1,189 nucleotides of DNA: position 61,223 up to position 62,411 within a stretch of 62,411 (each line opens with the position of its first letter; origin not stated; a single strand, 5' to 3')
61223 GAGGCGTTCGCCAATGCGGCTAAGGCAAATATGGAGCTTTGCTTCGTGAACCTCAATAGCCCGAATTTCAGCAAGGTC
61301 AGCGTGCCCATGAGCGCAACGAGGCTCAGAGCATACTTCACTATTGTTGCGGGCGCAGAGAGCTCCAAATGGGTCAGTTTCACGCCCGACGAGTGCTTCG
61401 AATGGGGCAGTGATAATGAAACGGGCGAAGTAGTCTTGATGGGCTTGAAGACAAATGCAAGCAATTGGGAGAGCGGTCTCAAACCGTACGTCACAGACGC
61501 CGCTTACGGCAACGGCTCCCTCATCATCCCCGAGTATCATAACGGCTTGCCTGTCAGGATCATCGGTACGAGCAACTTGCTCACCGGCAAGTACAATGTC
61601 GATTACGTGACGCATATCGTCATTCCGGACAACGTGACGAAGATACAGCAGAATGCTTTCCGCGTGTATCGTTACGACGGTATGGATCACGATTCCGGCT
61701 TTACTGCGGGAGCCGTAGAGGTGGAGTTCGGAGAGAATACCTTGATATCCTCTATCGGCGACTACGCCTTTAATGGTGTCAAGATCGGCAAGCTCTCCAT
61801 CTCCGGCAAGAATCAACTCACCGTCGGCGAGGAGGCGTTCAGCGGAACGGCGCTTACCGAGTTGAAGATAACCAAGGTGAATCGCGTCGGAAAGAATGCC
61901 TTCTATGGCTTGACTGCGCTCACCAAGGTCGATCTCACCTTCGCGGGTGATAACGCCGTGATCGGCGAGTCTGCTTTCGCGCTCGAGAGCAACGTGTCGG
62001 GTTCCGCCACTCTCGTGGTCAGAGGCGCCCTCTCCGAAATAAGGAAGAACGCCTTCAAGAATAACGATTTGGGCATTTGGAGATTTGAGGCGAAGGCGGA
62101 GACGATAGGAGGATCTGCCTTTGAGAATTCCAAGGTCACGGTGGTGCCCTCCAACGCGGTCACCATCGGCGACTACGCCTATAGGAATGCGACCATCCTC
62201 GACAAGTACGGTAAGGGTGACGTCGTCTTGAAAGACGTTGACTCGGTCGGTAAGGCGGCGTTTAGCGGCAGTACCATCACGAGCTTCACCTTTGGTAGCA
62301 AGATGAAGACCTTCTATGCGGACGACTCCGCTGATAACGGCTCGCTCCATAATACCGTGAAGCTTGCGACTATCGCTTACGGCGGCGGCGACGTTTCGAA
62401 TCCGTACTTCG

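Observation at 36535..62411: Architecture: about 28 complete BspA-like cassettes fused head-to-tail in one frame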

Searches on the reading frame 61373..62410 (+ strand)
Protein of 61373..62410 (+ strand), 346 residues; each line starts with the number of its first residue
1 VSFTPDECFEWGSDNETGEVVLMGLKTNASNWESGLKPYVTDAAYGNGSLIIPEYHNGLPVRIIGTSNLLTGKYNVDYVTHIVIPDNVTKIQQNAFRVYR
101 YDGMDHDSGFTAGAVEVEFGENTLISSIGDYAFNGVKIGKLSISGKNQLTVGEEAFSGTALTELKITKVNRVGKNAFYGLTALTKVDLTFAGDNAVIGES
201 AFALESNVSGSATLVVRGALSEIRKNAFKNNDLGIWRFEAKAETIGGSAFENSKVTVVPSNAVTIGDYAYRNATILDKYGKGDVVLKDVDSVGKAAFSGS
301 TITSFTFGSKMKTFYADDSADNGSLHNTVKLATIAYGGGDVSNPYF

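Call 12: find_homologous_proteins(query=window:61373-62410:+, max_evalue=0.00001)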
Query window:61373-62410:+ (346 aa): 6 proteins with E <= 0.00001 among 3662 candidates.
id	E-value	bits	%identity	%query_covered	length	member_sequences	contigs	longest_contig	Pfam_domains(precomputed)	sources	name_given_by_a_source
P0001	3.2e-80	288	58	76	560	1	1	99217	PF13306.13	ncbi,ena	-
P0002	1.7e-11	62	28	82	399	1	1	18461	PF13306.13,PF13855.13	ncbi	-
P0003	1.3e-9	56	24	57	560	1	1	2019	PF13306.13,PF05725.19,PF12799.14,PF13855.13,PF23952.2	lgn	-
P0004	2.5e-6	45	26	50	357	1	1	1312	PF13306.13,PF13855.13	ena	-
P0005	3.7e-6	45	38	33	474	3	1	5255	PF13306.13,PF13855.13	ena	-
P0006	4.1e-6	44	27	46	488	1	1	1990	PF13306.13,PF16051.11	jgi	jgi:hypothetical protein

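Call 13: find_encoding_contigs(protein=P0001, flank=10000, max_places=4)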
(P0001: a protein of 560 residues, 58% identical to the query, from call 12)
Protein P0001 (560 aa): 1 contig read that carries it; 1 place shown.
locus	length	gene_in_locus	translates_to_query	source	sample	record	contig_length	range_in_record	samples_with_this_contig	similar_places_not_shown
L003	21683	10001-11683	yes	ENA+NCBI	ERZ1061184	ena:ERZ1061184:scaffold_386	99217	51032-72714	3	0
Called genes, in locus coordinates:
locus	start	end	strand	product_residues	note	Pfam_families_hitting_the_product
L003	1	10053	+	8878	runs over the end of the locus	-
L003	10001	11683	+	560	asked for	PF13306:LRR_5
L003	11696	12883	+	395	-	PF28597:T2SSF_N (weak), PF00482:T2SSF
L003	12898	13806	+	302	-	-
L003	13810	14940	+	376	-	-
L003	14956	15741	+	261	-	-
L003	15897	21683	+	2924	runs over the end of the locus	PF04519:Bactofilin (faint)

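Call 59: search_protein_families(library=pfam, proteins=[L003:11696-12883:+, L003:12898-13806:+, L003:13810-14940:+, L003:14956-15741:+, L003:15897-21683:+], max_evalue=0.01)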
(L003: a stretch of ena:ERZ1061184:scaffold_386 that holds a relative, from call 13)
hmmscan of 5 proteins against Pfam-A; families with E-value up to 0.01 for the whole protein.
L003:11696-12883:+ (395 aa): 2 families
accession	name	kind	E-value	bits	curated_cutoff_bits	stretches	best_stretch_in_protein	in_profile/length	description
PF00482.28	T2SSF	-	4e-59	198.5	25.2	2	63-186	1-125/125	Type II secretion system (T2SS), protein F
PF06195.18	DUF996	-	0.00067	20.3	31.3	1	140-239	11-102/138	Protein of unknown function (DUF996)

L003:12898-13806:+ (302 aa): 1 family
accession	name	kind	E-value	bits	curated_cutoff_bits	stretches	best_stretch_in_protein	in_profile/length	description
PF11104.14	PilM_2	-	4.8e-05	22.9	27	1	4-207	2-207/340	Type IV pilus assembly protein PilM;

L003:13810-14940:+ (376 aa): 0 families

L003:14956-15741:+ (261 aa): 0 families

L003:15897-21683:+ (1929 aa): 1 family
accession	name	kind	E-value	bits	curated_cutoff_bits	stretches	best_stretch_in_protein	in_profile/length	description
PF04519.19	Bactofilin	-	4.2e-09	37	27.9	1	368-440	6-72/98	Polymer-forming cytoskeletal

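Call 81: find_related_loci(query=A6, collection=metagenome_contigs, flank=10000)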
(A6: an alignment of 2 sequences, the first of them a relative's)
Query A6 (560 aa) in metagenome_contigs; peptide patterns used: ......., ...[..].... (x = any residue, [..] = any of these).
600 stretches matched a pattern (row limit reached: there are more); 310 encode a relative of the query (tblastn E <= 1e-3); the best 80 are kept; 80 distinct loci.
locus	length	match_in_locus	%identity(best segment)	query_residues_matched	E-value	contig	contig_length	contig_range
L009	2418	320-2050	29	2-415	5e-19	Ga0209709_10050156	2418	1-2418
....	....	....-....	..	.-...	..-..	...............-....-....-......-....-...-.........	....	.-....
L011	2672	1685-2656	26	1-385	2e-15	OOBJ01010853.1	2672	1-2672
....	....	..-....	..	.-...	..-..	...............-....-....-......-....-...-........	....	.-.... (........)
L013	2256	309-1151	26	1-381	1e-14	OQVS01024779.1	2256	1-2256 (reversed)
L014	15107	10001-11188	24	1-480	1e-14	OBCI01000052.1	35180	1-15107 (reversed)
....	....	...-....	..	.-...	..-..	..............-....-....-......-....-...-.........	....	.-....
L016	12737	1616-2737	27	1-412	3e-14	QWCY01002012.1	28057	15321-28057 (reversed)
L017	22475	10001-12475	26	1-417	8e-17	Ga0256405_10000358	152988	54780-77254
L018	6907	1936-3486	27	1-400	6e-14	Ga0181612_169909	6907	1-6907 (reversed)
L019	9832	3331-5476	25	1-416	2e-13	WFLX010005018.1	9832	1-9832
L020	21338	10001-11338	26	1-419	9e-13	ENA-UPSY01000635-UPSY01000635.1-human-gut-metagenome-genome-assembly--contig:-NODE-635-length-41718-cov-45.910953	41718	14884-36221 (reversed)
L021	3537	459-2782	26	1-416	2e-13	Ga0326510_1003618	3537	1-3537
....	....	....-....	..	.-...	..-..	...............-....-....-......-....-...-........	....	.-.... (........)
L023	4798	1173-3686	26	1-425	7e-13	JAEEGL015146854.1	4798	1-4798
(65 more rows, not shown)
